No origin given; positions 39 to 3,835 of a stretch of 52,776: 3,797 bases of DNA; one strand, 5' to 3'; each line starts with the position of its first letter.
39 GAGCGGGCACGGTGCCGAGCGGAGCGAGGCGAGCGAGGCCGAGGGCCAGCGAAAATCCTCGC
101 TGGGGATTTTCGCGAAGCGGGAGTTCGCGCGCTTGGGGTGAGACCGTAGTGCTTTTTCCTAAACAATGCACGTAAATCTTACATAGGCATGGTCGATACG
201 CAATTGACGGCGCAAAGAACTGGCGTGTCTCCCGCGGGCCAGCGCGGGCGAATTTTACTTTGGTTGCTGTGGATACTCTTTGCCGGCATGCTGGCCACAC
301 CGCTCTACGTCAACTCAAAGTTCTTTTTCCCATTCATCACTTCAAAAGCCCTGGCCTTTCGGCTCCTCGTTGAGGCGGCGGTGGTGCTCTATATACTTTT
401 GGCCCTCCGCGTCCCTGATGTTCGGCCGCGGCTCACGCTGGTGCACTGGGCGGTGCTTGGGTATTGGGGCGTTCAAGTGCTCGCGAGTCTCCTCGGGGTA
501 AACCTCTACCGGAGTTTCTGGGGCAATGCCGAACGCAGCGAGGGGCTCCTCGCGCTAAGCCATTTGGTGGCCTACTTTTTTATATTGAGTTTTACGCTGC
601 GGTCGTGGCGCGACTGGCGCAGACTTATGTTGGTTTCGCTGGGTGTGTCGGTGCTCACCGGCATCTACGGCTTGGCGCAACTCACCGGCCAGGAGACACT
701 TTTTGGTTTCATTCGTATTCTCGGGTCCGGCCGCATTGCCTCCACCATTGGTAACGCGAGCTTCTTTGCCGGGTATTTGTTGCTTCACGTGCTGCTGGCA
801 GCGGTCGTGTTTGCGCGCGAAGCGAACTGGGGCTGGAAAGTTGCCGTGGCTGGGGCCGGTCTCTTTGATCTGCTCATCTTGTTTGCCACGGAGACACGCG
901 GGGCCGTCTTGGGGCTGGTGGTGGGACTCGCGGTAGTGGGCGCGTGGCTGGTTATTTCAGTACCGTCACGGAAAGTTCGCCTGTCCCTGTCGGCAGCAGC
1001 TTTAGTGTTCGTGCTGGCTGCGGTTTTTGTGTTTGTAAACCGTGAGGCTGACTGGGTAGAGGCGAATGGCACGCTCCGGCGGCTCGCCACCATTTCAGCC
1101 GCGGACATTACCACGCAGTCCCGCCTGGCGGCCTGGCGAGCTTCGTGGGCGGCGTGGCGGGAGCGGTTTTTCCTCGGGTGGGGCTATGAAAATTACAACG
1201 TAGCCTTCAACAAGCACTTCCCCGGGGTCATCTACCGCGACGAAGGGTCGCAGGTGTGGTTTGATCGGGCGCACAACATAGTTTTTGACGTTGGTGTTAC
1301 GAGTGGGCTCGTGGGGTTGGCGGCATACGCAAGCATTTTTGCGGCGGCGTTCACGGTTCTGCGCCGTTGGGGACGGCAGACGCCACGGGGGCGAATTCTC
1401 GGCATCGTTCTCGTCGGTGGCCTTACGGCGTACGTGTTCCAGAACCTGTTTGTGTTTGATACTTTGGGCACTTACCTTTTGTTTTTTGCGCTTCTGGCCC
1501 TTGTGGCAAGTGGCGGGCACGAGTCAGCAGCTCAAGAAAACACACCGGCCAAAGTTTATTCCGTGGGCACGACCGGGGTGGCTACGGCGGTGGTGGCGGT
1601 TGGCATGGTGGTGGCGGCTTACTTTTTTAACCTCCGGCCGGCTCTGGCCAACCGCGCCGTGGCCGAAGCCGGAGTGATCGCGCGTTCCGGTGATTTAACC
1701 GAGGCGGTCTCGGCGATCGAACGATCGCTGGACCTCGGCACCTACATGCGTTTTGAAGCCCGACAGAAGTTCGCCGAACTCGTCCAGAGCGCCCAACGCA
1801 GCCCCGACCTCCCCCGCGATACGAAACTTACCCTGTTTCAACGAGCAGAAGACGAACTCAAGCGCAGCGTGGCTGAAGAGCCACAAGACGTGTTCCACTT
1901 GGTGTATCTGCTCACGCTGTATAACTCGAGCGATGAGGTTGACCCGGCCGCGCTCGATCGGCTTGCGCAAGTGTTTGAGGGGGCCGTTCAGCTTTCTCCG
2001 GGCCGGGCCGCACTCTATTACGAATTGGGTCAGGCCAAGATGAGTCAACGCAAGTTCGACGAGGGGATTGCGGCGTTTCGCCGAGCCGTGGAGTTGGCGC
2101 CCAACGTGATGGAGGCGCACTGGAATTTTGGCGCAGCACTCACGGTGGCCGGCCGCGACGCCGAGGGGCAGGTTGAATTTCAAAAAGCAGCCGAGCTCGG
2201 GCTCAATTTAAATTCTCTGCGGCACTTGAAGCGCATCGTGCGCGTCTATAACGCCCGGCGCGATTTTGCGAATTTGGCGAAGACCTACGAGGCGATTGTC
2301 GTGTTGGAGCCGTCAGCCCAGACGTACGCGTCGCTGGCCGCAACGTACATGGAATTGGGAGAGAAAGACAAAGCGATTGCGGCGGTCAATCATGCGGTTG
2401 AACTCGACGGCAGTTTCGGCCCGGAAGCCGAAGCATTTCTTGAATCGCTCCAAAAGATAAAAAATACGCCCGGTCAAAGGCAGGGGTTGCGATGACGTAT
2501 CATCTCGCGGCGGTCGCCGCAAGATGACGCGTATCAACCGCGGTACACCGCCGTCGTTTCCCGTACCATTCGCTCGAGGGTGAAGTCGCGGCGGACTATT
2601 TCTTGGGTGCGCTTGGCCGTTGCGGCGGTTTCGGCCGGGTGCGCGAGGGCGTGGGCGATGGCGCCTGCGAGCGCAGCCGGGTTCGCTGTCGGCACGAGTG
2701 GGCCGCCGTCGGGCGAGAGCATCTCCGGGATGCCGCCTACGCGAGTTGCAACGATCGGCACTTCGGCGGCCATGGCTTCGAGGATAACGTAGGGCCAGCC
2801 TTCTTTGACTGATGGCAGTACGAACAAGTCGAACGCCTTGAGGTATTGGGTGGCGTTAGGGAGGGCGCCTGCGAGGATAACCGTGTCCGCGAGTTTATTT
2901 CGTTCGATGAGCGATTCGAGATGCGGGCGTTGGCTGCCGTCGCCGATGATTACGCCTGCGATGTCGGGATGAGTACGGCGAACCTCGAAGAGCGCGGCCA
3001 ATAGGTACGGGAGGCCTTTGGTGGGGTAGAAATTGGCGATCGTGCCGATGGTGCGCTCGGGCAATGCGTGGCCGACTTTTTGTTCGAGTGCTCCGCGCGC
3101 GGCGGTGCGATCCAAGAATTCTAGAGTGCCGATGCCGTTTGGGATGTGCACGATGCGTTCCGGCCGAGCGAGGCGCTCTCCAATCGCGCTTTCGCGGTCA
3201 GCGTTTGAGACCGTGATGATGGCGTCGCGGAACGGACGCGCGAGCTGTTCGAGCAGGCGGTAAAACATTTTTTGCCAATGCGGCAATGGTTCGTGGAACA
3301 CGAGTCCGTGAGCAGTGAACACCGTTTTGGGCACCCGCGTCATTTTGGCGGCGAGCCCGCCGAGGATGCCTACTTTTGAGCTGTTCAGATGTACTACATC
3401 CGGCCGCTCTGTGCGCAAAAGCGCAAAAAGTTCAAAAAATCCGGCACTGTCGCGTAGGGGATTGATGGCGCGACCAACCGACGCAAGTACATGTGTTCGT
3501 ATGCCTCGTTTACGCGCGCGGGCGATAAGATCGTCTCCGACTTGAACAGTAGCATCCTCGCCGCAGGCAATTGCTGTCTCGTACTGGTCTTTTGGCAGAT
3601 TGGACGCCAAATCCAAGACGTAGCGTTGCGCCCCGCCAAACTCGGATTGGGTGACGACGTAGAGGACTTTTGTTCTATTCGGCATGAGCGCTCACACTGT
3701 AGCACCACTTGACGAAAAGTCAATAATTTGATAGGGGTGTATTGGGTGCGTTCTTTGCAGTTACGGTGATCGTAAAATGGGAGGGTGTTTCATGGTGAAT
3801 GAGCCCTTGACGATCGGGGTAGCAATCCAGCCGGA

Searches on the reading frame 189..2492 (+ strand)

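Call 57: search_protein_families(library=pfam, proteins=[window:189-2492:+], max_evalue=0.00001)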
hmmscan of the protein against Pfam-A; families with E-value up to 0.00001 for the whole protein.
window:189-2492:+ (768 aa): 9 families
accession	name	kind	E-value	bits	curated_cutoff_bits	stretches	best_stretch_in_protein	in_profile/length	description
PF04932.20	Wzy_C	-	9.9e-20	71.3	31.7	1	225-380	4-148/149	O-Antigen ligase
PF13181.12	TPR_8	-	3.6e-13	49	25.7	0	608-639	2-33/34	Tetratricopeptide repeat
PF00515.34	TPR_1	-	2e-12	46.8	27.8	0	607-639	1-33/34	Tetratricopeptide repeat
PF07719.23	TPR_2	-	3e-12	46.1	27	0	607-639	1-33/34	Tetratricopeptide repeat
PF23914.1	TPR_CcmH_CycH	-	1.4e-07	31.9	42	0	588-658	31-101/158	Cytochrome c-type biogenesis protein H TPR domain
PF13428.12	TPR_14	-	3.5e-07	30.7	23.5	0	608-644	2-38/44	Tetratricopeptide repeat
PF13414.12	TPR_11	-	4.4e-07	29.9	26.8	0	614-651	1-38/42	TPR repeat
PF14559.12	TPR_19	-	3.8e-06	27.6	25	0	593-645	11-62/68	Tetratricopeptide repeat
PF13424.12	TPR_12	-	3.8e-06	27.4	30.1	0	606-670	2-67/77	Tetratricopeptide repeat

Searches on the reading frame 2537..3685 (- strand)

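Call 57: search_protein_families(library=pfam, proteins=[window:2537-3685:-], max_evalue=0.00001)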
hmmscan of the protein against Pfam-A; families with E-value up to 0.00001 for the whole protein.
window:2537-3685:- (383 aa): 7 families
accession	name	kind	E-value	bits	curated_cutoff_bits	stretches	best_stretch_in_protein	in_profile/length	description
PF13692.12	Glyco_trans_1_4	-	3.2e-32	112.2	27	1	211-348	2-141/142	Glycosyl transferases group 1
PF00534.26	Glycos_transf_1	-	3.5e-30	105.2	26.4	1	201-358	6-167/172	Glycosyl transferases group 1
PF13439.12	Glyco_transf_4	-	1.7e-24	87.2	28.5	1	16-185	1-166/170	Glycosyltransferase Family 4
PF13579.12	Glyco_trans_4_4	-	4.7e-24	86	29.7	1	17-184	1-158/158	Glycosyl transferase 4-like domain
PF13477.12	Glyco_trans_4_2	-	2.5e-10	41.1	23.4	1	6-158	1-137/139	Glycosyl transferase 4-like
PF13524.12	Glyco_trans_1_2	-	4.5e-07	30.4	25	1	301-376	67-141/144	Glycosyl transferase-like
PF20706.3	GT4-conflict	-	1.5e-06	27.9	26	1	281-375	278-383/385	Family 4 Glycosyltransferase in conflict systems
